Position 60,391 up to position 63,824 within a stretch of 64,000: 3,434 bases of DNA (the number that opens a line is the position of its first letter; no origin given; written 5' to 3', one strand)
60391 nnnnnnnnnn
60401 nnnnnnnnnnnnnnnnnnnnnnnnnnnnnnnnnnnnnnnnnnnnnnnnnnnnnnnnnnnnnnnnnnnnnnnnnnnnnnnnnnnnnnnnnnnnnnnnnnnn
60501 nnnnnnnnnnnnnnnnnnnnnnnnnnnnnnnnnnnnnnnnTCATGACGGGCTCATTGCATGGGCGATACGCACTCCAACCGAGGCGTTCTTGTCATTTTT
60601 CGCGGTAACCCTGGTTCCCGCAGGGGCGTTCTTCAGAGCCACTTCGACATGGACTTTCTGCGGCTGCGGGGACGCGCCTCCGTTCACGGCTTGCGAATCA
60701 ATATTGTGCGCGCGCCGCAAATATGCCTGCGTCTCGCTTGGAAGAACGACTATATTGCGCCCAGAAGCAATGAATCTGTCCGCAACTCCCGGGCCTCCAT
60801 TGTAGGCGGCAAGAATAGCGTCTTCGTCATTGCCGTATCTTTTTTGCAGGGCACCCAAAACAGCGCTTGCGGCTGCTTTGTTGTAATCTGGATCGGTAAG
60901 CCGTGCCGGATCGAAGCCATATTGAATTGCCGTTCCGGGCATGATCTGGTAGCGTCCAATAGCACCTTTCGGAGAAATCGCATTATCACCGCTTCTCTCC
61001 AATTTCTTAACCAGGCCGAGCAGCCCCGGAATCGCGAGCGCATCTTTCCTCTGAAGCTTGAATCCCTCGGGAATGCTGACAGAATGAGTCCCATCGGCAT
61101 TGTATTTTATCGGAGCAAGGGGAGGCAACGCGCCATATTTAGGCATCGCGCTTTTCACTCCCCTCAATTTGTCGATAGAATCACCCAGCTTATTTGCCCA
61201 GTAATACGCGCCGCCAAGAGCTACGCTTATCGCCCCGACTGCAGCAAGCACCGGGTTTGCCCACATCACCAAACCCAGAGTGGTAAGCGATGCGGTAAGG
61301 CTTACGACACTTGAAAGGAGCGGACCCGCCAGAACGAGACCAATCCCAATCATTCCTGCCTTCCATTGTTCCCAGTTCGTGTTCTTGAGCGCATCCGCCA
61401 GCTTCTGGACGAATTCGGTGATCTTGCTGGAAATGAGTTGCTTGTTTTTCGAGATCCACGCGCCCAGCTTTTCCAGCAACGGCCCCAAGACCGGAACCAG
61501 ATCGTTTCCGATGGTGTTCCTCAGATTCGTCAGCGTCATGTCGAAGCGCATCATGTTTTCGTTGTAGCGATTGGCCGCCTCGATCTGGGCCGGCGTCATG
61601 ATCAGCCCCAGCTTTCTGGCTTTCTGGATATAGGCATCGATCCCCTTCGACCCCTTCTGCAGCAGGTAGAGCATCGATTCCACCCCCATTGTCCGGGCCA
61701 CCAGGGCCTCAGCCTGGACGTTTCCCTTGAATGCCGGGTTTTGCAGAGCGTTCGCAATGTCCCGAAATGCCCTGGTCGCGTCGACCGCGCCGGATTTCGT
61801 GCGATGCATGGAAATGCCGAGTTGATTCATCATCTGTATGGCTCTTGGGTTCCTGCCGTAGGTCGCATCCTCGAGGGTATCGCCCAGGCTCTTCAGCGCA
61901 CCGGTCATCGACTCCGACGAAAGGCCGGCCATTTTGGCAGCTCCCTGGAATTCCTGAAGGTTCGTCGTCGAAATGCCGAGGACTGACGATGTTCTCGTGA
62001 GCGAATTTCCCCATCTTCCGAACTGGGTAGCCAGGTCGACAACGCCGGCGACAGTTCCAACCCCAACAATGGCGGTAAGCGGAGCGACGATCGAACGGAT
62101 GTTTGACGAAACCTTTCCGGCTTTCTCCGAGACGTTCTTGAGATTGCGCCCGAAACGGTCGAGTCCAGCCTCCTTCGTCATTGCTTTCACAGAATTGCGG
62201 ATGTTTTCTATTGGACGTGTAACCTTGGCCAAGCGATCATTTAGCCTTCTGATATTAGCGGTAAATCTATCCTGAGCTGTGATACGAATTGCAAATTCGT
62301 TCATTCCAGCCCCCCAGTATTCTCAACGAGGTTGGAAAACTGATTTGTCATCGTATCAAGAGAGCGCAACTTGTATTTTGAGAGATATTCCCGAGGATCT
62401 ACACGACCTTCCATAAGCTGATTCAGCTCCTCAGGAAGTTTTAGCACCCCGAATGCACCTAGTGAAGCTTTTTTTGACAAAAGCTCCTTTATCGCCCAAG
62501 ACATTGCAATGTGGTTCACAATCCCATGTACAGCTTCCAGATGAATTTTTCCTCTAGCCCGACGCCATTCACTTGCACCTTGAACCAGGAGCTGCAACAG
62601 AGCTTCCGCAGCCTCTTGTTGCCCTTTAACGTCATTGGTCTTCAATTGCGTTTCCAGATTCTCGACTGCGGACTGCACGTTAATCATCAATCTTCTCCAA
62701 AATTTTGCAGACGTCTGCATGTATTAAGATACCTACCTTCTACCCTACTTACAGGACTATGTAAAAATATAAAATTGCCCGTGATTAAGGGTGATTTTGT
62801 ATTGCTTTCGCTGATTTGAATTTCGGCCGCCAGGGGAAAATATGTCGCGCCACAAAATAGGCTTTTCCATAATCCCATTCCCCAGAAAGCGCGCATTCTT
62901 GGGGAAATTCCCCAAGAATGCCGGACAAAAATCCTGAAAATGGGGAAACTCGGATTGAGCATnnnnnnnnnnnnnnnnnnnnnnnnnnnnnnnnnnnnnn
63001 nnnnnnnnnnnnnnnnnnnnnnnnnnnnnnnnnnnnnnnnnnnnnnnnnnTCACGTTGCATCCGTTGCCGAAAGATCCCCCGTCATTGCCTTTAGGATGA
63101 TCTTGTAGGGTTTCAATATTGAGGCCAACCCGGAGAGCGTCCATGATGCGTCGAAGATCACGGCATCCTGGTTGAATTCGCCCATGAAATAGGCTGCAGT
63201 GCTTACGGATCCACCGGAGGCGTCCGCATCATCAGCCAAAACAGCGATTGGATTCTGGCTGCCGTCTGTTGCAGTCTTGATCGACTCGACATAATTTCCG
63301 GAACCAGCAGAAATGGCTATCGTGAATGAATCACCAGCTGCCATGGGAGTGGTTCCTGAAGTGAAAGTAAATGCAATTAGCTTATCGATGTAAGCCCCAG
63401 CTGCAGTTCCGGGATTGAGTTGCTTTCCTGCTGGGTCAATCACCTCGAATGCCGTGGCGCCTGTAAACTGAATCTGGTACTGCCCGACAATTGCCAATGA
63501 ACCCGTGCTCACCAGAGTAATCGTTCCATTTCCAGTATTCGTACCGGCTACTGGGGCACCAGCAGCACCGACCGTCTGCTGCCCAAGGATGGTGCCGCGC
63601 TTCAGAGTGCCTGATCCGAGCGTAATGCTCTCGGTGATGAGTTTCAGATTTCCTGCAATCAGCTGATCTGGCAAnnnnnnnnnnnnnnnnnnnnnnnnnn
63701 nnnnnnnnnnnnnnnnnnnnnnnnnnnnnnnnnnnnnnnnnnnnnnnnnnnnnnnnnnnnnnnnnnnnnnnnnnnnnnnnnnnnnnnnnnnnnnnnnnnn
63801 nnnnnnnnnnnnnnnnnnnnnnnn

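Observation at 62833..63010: Dense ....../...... motif array with a perfect 27-bp palindrome in a non-coding gap of the island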

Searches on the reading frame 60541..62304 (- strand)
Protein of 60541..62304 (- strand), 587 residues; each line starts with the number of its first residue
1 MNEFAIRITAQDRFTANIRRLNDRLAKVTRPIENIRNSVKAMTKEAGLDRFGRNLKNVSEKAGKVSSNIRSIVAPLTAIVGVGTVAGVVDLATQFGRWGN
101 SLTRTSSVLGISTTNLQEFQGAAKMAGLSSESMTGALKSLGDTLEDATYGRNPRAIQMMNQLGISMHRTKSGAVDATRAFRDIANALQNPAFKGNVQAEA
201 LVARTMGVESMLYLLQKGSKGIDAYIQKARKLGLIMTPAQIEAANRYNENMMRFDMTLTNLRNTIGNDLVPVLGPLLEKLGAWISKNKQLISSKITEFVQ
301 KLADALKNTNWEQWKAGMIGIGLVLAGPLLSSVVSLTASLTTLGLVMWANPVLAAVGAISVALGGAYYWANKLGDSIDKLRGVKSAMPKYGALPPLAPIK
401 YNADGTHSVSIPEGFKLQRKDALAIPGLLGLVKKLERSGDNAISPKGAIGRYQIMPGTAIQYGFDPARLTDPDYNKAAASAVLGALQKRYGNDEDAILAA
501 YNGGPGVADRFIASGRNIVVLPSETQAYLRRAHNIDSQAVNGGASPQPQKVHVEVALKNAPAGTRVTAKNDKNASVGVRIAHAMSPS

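Call 7: search_protein_families(library=pfam, proteins=[window:60541-62304:-], max_evalue=0.01)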
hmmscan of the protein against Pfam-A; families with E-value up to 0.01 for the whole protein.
window:60541-62304:- (587 aa): 1 family
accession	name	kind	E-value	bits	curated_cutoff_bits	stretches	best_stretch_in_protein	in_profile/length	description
PF01464.25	SLT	-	7.9e-12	45.2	21.3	1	441-510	30-103/117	Transglycosylase SLT domain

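Call 8: search_protein_families(library=phrogs, proteins=[window:60541-62304:-], max_evalue=0.01)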
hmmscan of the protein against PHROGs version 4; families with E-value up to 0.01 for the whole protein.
window:60541-62304:- (587 aa): 40 families (the best 25 are shown)
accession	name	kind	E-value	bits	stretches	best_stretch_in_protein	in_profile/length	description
phrog_2276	-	tail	9.1e-55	187.5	1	2-360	3-367/673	tail length tape measure protein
phrog_2013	-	tail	2.6e-39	136.5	2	2-331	6-320/657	lytic tail protein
phrog_8125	-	tail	1.3e-34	121.2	1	17-363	26-348/578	tail length tape measure protein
phrog_9570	-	tail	1.4e-29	104.6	1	26-314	25-324/689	tail length tape measure protein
phrog_2854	-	tail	5.6e-22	79.2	1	56-319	36-297/855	tail length tape measure protein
phrog_9388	-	unknown function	6.1e-17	62.6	1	67-308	29-262/615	-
phrog_13338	-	unknown function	1.7e-16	60.7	1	46-276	18-240/903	-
phrog_8462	-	tail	2.2e-16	60.8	1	105-325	82-258/672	tail length tape measure protein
phrog_9483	-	tail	4.3e-14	53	1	48-257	19-224/657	tail length tape measure protein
phrog_3824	-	unknown function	4.8e-14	53.2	1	72-288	58-271/750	-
phrog_12278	-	tail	6.5e-14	53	1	65-380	26-321/448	tail fiber protein/ lysozyme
phrog_12506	-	tail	6.2e-13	49.7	1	44-231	18-189/218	tail length tape measure protein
phrog_1506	-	tail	1.2e-12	47.8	1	17-335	19-299/1269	tail length tape measure protein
phrog_28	-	tail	3.4e-12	46.8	1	46-370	302-677/1228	tail length tape measure protein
phrog_10475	-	lysis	4.8e-12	46.3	1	431-559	296-422/700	endolysin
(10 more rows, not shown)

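Call 46: find_homologous_proteins(query=window:60541-62304:-)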
Query window:60541-62304:- (587 aa): 32 proteins with E <= 0.001 among 8000 candidates.
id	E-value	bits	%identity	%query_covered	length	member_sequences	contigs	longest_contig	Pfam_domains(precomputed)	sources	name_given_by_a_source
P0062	0.0e+0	1277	100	100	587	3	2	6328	PF01464.26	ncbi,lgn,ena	-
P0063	3.2e-167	576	69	64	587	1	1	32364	-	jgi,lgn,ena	-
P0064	2.8e-162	560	50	100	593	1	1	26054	-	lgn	-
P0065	1.7e-151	524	47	100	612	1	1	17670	PF01464.26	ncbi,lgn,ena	-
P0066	4.4e-138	480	59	62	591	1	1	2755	-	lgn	-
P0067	1.7e-125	438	42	60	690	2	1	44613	PF01464.26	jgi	jgi:hypothetical protein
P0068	2.0e-116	408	40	59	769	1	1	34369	PF01464.26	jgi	jgi:hypothetical protein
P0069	1.6e-111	392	46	81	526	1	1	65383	-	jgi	jgi:hypothetical protein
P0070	8.6e-111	390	36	99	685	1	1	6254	PF01464.26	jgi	jgi:hypothetical protein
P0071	5.6e-110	387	36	99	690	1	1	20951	PF01464.26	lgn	-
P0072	3.8e-105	371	51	61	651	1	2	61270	-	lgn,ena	-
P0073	4.7e-102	361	51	61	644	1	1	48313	-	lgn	-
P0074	7.2e-94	334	44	61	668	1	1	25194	PF13406.12,PF01464.26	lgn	-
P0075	2.7e-91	325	35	91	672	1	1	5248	PF01464.26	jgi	jgi:hypothetical protein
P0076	5.1e-80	288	40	61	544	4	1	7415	-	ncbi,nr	ncbi:MAG: hypothetical protein HKM00_07850 [Gallionella sp.]|nr:hypothetical protein [Gallionella sp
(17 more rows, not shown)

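Call 47: find_encoding_contigs(protein=P0064, flank=10000, max_places=1)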
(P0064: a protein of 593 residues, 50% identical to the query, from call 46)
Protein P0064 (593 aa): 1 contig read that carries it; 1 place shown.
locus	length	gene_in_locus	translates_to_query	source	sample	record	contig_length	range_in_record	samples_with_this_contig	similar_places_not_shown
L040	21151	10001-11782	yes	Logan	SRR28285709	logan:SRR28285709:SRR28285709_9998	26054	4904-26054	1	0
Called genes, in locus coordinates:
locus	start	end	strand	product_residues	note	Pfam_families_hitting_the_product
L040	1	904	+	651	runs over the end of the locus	PF05876:GpA_ATPase, PF20454:GpA_nuclease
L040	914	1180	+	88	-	PF02831:gpW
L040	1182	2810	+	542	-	PF05136:Phage_portal_2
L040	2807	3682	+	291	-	PF01343:Peptidase_S49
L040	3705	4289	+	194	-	-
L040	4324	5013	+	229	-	PF02924:HDPD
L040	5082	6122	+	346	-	PF03864:Phage_cap_E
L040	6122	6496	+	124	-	-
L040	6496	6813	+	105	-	PF05354:Phage_attach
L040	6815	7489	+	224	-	-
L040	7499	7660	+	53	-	PF10948:DUF2635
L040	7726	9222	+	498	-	PF04984:Phage_sheath_1, PF17482:Phage_sheath_1C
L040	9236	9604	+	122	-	PF10618:Tail_tube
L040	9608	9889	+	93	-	PF10109:Phage_TAC_7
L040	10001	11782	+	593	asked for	-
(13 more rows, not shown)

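Call 48: find_encoding_contigs(protein=P0063, flank=10000, max_places=1)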
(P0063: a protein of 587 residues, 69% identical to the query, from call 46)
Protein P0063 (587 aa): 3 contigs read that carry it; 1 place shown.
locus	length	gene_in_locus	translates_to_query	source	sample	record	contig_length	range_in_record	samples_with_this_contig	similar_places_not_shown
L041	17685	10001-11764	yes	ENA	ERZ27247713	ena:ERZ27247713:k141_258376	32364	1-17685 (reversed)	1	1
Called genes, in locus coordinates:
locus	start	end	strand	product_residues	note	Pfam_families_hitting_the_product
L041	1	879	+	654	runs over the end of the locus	PF05876:GpA_ATPase, PF20454:GpA_nuclease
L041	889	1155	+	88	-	PF02831:gpW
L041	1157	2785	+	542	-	PF05136:Phage_portal_2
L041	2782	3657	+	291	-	PF25145:NfeD1b_N (weak), PF01343:Peptidase_S49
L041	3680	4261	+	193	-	-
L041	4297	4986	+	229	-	PF02924:HDPD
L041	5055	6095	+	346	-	PF03864:Phage_cap_E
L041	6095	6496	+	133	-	-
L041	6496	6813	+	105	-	PF05354:Phage_attach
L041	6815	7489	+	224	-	-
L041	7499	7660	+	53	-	PF10948:DUF2635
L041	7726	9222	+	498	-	PF04984:Phage_sheath_1, PF17482:Phage_sheath_1C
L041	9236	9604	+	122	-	PF10618:Tail_tube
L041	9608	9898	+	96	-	PF10109:Phage_TAC_7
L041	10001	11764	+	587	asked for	-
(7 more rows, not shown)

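Call 49: find_encoding_contigs(protein=P0065, flank=10000, max_places=1)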
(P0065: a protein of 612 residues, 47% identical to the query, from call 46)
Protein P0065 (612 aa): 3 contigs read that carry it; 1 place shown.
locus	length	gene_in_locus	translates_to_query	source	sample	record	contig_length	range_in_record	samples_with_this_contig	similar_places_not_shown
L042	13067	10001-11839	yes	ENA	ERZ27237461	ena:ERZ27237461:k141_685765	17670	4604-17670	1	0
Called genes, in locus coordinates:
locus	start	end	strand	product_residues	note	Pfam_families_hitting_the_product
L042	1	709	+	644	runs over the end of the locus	PF05876:GpA_ATPase, PF20454:GpA_nuclease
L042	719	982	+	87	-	PF02831:gpW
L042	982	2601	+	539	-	PF05136:Phage_portal_2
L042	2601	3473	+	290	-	PF25145:NfeD1b_N (weak), PF01343:Peptidase_S49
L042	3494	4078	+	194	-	-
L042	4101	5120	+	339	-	PF02924:HDPD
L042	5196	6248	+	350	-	PF03864:Phage_cap_E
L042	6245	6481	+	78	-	-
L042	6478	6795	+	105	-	PF05354:Phage_attach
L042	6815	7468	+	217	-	-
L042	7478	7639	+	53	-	PF10948:DUF2635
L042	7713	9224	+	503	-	PF04984:Phage_sheath_1, PF17482:Phage_sheath_1C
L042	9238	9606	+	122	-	PF10618:Tail_tube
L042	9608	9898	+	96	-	PF10109:Phage_TAC_7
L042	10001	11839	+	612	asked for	PF01464:SLT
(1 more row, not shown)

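Call 98: find_encoding_contigs(protein=P0066, flank=3000, max_places=2)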
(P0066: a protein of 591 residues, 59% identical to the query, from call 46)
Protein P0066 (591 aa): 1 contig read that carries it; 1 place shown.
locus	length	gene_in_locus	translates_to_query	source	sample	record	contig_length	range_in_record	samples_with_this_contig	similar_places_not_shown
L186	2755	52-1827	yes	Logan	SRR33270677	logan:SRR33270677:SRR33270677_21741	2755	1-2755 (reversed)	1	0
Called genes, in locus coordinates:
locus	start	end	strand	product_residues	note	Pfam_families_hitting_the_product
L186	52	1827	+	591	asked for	-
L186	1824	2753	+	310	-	?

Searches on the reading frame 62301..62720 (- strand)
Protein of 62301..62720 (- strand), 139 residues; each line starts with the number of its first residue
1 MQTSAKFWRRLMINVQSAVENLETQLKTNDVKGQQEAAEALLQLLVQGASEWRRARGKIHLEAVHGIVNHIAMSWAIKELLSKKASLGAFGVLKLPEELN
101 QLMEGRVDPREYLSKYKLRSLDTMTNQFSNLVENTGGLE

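Call 7: search_protein_families(library=pfam, proteins=[window:62301-62720:-], max_evalue=0.01)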
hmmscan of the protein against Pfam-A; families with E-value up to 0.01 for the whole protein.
window:62301-62720:- (139 aa): 0 families

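Call 8: search_protein_families(library=phrogs, proteins=[window:62301-62720:-], max_evalue=0.01)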
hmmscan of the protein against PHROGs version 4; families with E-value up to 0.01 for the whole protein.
window:62301-62720:- (139 aa): 0 families

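Call 11: find_related_loci(query=window:62301-62720:-, collection=viral_contigs, flank=10000)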
Query window:62301-62720:- (139 aa) in viral_contigs; peptide patterns used: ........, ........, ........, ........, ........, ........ (x = any residue, [..] = any of these).
19 stretches matched a pattern, but none encodes a relative of the query by tblastn (E <= 1e-3).

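Call 12: find_homologous_proteins(query=window:62301-62720:-)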
Query window:62301-62720:- (139 aa): 1 proteins with E <= 0.001 among 15 candidates.
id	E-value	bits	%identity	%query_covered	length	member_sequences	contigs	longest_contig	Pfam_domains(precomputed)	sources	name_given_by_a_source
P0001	5.2e-75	267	100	92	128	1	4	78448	-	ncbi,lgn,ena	-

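Call 14: find_encoding_contigs(protein=P0001, flank=10000, max_places=6)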
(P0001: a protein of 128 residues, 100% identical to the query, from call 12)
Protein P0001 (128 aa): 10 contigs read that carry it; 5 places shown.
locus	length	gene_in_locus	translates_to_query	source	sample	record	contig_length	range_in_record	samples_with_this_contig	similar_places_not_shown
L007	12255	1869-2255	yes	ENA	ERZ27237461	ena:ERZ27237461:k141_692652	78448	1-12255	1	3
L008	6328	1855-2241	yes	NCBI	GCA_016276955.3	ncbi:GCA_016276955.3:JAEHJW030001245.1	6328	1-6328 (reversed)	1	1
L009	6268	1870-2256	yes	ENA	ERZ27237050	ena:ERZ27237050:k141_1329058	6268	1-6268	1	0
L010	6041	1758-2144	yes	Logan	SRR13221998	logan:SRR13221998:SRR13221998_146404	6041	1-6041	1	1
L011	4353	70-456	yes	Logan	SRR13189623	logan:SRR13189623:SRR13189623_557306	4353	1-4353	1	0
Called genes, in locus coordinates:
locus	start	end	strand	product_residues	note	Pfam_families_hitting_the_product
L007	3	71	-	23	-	?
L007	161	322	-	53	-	-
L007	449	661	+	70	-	-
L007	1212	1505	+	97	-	PF02924:HDPD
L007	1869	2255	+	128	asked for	-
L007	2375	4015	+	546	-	PF01464:SLT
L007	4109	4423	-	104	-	-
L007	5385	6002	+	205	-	-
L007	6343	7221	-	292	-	PF08668:HDOD, PF01966:HD (weak)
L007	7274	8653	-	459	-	PF00749:tRNA-synt_1c, PF19269:Anticodon_2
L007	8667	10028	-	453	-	PF00772:DnaB, PF13481:AAA_25, PF03796:DnaB_C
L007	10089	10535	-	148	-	PF01281:Ribosomal_L9_N, PF03948:Ribosomal_L9_C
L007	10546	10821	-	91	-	PF01084:Ribosomal_S18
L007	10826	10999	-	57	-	PF22657:SSB_1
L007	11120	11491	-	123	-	PF01250:Ribosomal_S6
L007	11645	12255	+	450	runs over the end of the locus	PF01442:Apolipoprotein (faint), PF02646:RmuC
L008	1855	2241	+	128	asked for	-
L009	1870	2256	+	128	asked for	-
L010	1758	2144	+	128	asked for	-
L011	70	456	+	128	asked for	-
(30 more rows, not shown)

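Call 73: list_cluster_members(proteins=[L007:7274-8653:-, L007:8667-10028:-, P0002, P0062])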
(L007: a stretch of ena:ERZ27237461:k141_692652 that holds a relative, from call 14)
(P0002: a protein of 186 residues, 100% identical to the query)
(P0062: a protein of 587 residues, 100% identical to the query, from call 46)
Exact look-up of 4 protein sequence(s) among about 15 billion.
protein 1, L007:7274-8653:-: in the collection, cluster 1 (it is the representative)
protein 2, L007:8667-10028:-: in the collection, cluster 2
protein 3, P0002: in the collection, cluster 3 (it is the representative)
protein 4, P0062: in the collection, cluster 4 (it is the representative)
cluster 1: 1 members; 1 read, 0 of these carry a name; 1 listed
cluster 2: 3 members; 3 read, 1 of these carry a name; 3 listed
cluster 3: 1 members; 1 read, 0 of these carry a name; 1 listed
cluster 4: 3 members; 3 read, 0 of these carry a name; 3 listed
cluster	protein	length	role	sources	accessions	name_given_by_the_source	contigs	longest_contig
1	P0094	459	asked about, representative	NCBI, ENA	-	-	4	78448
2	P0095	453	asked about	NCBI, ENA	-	-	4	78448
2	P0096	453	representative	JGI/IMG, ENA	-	replicative DNA helicase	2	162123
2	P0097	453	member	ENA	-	-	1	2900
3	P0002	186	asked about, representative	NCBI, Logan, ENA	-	-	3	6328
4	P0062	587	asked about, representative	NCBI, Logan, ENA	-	-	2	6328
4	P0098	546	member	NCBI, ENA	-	-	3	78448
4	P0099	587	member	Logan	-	-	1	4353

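Call 91: search_protein_families(library=pfam, proteins=[L007:3-71:-], max_evalue=1)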
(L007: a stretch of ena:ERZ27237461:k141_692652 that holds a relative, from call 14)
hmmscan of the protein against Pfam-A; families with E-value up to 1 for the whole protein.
L007:3-71:- (23 aa): 1 family
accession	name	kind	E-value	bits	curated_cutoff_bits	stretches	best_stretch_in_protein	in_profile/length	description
PF01527.26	HTH_Tnp_1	-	0.00053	20.6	24.1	1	2-23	4-26/75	Transposase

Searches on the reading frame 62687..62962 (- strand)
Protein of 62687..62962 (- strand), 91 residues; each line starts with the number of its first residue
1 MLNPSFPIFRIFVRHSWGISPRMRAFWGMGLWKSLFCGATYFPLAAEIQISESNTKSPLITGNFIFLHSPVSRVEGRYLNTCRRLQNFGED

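Call 7: search_protein_families(library=pfam, proteins=[window:62687-62962:-], max_evalue=0.01)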
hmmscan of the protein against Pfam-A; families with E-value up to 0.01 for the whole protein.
window:62687-62962:- (91 aa): 0 families

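Call 8: search_protein_families(library=phrogs, proteins=[window:62687-62962:-], max_evalue=0.01)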
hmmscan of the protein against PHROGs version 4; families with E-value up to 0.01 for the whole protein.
window:62687-62962:- (91 aa): 0 families

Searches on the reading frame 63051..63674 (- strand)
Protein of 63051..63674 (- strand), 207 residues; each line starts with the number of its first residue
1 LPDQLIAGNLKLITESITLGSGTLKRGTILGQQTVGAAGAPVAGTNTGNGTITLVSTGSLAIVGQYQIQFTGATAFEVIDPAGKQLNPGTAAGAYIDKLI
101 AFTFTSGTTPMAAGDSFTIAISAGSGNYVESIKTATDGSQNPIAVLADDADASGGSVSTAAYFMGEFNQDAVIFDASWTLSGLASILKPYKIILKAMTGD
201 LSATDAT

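Call 7: search_protein_families(library=pfam, proteins=[window:63051-63674:-], max_evalue=0.01)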
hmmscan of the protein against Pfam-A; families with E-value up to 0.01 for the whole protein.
window:63051-63674:- (207 aa): 1 family
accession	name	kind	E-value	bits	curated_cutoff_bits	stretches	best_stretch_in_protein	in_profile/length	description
PF02924.19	HDPD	-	5.1e-11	43.2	29.1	1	13-180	21-101/116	Bacteriophage lambda head decoration protein D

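Call 8: search_protein_families(library=phrogs, proteins=[window:63051-63674:-], max_evalue=0.01)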
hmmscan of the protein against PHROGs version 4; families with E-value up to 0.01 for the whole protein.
window:63051-63674:- (207 aa): 1 family
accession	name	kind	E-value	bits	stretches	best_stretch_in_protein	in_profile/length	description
phrog_49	-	head and packaging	7.7e-20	72.3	1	2-194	27-136/147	head decoration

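Call 13: find_related_loci(query=window:63051-63674:-, collection=viral_contigs, flank=10000)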
Query window:63051-63674:- (207 aa) in viral_contigs; peptide patterns used: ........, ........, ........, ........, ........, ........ (x = any residue, [..] = any of these).
19 stretches matched a pattern; 6 encode a relative of the query (tblastn E <= 1e-3); 6 distinct loci.
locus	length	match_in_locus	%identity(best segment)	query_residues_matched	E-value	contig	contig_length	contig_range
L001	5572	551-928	39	1-195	2e-22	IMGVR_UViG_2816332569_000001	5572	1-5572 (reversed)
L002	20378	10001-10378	39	1-195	2e-22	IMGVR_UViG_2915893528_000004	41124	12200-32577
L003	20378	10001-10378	39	1-195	2e-22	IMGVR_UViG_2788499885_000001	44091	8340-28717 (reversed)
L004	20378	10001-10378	39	1-195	2e-22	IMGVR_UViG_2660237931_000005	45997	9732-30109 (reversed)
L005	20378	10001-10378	38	1-195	9e-22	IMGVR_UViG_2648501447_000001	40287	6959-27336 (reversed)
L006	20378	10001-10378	38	1-195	9e-22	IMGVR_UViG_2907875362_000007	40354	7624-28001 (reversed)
